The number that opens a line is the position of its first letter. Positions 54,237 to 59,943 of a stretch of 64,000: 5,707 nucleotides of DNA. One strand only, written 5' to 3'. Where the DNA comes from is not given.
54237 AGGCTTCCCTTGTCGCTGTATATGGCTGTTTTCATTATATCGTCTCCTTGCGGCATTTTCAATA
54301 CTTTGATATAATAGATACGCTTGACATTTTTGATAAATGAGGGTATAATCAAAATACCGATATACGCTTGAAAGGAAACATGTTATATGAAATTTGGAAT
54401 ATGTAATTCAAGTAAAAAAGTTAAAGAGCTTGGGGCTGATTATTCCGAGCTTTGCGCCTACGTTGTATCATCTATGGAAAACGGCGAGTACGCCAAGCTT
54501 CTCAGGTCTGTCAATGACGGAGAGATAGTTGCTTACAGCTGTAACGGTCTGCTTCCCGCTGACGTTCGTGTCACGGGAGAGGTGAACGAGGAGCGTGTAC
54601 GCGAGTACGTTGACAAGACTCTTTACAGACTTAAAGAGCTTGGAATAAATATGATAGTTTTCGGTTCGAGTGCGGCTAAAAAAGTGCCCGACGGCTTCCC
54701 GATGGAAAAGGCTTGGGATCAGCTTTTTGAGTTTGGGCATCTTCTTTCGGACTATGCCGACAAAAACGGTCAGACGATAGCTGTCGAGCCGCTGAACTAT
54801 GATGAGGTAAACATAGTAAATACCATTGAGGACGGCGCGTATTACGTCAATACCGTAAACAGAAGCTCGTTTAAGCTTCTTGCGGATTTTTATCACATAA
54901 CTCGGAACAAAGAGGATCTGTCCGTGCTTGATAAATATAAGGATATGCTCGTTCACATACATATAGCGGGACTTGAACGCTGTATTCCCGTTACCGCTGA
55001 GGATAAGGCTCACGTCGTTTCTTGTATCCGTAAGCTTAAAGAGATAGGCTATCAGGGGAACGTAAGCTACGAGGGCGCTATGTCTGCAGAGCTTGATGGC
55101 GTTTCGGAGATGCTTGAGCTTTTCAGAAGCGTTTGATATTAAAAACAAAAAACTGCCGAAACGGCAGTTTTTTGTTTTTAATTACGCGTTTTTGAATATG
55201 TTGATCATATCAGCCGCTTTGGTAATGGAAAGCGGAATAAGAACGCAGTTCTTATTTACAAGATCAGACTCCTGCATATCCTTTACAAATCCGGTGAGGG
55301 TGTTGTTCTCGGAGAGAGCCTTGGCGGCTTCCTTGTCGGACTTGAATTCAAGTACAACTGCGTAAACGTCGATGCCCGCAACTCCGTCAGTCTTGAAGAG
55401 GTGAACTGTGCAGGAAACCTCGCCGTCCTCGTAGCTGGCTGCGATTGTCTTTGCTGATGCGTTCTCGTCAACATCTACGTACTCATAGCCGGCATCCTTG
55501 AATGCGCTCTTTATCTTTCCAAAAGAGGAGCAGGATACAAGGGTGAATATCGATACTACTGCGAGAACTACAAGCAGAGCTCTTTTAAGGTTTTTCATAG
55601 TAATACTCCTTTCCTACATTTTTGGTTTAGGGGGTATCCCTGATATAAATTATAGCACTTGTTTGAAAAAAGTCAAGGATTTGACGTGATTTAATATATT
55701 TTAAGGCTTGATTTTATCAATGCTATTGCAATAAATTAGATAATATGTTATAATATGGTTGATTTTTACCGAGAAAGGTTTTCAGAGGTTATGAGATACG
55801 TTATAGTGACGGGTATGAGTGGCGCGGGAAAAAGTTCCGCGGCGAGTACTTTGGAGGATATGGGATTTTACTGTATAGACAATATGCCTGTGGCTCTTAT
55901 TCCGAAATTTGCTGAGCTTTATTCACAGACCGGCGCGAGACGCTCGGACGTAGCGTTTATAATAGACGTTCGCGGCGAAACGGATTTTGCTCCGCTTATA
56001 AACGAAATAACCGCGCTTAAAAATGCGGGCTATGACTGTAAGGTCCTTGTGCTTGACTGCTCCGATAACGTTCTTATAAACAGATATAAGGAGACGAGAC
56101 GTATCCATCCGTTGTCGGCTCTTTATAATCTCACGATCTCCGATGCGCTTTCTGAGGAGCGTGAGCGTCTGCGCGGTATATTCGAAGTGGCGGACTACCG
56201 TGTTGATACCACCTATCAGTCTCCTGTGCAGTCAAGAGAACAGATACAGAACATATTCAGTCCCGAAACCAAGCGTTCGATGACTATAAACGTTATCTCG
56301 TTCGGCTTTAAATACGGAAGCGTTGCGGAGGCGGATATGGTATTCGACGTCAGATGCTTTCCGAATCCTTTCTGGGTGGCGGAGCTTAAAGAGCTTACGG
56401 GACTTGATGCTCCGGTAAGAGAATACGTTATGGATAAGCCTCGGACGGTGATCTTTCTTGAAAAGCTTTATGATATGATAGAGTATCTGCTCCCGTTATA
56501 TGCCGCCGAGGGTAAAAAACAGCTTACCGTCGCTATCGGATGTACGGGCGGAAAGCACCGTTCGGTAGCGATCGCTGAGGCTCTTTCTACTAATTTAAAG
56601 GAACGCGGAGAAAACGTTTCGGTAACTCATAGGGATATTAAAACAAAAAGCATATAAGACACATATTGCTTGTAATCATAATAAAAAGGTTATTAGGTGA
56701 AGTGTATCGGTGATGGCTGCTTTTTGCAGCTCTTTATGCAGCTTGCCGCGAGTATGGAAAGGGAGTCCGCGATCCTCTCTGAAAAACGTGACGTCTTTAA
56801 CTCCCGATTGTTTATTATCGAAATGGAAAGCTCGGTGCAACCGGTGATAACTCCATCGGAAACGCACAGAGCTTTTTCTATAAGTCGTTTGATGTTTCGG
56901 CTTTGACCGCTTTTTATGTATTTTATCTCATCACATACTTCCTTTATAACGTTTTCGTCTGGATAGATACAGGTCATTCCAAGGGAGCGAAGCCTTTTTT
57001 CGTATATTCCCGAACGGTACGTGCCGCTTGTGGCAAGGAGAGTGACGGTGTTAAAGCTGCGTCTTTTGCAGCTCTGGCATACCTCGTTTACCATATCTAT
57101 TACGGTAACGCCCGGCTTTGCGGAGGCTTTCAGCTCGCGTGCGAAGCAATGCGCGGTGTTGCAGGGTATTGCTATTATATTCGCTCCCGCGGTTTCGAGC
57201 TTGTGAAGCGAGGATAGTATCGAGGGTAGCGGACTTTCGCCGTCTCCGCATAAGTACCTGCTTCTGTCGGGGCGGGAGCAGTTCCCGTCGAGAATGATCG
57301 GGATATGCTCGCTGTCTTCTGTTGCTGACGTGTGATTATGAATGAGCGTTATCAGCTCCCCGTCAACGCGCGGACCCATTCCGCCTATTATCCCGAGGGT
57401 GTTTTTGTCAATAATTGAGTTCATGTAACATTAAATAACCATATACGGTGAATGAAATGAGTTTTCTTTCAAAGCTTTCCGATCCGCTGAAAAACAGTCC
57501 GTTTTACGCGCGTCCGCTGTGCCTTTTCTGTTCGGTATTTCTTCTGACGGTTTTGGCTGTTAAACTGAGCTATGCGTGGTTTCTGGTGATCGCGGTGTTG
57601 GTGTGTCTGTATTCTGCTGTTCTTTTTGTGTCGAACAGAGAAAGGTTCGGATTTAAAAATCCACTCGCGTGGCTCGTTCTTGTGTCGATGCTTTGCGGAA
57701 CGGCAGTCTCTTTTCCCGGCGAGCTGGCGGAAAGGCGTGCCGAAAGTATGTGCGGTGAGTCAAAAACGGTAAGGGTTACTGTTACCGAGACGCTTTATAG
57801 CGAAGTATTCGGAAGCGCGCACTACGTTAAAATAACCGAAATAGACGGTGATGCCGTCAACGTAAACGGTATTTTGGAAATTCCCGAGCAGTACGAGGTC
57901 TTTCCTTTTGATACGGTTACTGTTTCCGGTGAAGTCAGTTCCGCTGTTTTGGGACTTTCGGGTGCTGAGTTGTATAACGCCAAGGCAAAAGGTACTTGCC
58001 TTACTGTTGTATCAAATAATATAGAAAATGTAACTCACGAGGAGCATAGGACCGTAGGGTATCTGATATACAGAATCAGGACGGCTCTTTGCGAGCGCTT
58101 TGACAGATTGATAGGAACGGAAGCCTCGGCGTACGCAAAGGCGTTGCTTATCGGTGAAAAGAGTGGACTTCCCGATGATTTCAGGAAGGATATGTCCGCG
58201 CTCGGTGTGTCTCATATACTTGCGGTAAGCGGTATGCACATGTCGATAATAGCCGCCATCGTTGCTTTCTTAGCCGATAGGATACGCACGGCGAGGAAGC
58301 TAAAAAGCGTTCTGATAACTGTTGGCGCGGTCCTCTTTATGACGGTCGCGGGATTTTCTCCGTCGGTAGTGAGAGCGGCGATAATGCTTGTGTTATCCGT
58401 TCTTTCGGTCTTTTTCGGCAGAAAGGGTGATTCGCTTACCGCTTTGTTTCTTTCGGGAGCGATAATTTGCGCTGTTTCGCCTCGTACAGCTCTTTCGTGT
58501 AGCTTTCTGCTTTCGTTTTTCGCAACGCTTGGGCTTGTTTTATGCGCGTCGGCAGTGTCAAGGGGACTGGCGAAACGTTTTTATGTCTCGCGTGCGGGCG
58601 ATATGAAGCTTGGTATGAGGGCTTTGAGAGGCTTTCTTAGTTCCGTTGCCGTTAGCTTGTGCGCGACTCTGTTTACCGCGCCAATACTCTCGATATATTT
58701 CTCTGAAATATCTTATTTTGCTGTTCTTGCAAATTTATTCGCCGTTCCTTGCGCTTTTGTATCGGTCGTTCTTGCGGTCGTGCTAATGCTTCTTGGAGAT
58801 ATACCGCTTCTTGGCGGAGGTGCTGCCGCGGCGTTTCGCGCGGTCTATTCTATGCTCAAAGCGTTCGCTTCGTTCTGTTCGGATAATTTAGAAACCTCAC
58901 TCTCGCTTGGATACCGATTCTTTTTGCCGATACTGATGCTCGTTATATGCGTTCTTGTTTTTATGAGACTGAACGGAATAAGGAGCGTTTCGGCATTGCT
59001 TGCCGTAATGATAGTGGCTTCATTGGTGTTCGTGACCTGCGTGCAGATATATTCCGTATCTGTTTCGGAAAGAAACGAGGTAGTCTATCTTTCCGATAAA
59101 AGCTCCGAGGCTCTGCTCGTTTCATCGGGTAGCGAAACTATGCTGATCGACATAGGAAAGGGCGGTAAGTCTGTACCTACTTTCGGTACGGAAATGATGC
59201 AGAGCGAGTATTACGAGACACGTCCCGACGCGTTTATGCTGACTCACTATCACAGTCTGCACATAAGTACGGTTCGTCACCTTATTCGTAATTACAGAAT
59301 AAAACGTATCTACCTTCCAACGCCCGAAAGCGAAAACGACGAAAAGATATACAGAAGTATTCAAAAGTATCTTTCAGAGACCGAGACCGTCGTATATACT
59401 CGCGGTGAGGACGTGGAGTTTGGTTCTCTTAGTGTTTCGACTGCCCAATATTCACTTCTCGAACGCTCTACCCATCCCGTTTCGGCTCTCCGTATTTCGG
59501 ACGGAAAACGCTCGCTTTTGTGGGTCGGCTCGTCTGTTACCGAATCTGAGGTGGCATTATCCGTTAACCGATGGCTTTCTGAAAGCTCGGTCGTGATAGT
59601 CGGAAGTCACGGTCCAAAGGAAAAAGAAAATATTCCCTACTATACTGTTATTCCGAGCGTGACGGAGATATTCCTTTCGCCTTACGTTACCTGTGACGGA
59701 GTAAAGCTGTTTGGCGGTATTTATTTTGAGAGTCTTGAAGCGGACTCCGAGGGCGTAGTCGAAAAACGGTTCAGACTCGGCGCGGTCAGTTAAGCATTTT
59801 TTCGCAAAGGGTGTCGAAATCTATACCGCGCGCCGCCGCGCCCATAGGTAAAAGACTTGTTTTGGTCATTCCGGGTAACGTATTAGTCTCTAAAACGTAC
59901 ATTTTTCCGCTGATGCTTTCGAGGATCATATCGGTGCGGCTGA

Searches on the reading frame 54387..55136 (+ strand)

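Call 26: search_protein_families(library=pfam, max_evalue=0.00001, proteins=[window:54387-55136:+])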
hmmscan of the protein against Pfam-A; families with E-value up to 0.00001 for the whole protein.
window:54387-55136:+ (249 aa): 1 family
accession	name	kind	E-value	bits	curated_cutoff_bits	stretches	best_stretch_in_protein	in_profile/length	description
PF01261.30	AP_endonuc_2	-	6.5e-23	82.2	31.1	1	11-247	3-247/249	Xylose isomerase-like TIM barrel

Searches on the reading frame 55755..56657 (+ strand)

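Call 26: search_protein_families(library=pfam, max_evalue=0.00001, proteins=[window:55755-56657:+])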
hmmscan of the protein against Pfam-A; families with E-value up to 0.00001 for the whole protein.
window:55755-56657:+ (300 aa): 2 families
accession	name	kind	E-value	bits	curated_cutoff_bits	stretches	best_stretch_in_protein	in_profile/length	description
PF22740.1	PapZ_C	-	6.9e-48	162.3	27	1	176-296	1-121/121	RapZ C-terminal domain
PF03668.21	RapZ-like_N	-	7.2e-42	143.3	25.4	1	13-169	1-155/158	RapZ-like N-terminal domain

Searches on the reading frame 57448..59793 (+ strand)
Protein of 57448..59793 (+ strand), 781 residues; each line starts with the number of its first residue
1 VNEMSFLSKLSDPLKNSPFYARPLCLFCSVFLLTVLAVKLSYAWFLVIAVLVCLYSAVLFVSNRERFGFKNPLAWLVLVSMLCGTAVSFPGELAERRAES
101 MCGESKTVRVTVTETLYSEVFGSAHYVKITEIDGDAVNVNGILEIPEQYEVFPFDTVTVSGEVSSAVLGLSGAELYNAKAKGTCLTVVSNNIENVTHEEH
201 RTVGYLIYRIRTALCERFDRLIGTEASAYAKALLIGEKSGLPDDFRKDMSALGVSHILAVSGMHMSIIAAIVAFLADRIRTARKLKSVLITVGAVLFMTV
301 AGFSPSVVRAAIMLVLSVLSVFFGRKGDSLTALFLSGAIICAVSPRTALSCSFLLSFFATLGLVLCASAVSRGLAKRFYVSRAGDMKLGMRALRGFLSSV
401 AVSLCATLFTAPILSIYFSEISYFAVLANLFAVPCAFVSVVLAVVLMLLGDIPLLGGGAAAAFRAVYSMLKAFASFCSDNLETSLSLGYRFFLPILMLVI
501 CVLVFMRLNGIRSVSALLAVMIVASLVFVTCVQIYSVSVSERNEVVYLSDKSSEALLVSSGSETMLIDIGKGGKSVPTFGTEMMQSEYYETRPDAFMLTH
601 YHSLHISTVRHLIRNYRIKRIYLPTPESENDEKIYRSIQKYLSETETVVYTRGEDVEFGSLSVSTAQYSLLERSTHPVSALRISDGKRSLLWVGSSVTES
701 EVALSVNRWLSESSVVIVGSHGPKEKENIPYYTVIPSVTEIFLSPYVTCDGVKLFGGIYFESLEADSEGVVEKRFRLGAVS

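Call 26: search_protein_families(library=pfam, max_evalue=0.00001, proteins=[window:57448-59793:+])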
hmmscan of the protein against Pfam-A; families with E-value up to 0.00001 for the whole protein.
window:57448-59793:+ (781 aa): 1 family
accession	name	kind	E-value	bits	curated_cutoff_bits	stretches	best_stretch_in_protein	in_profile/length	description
PF03772.21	Competence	-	6.9e-47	160.5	23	1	233-505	1-265/270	Competence protein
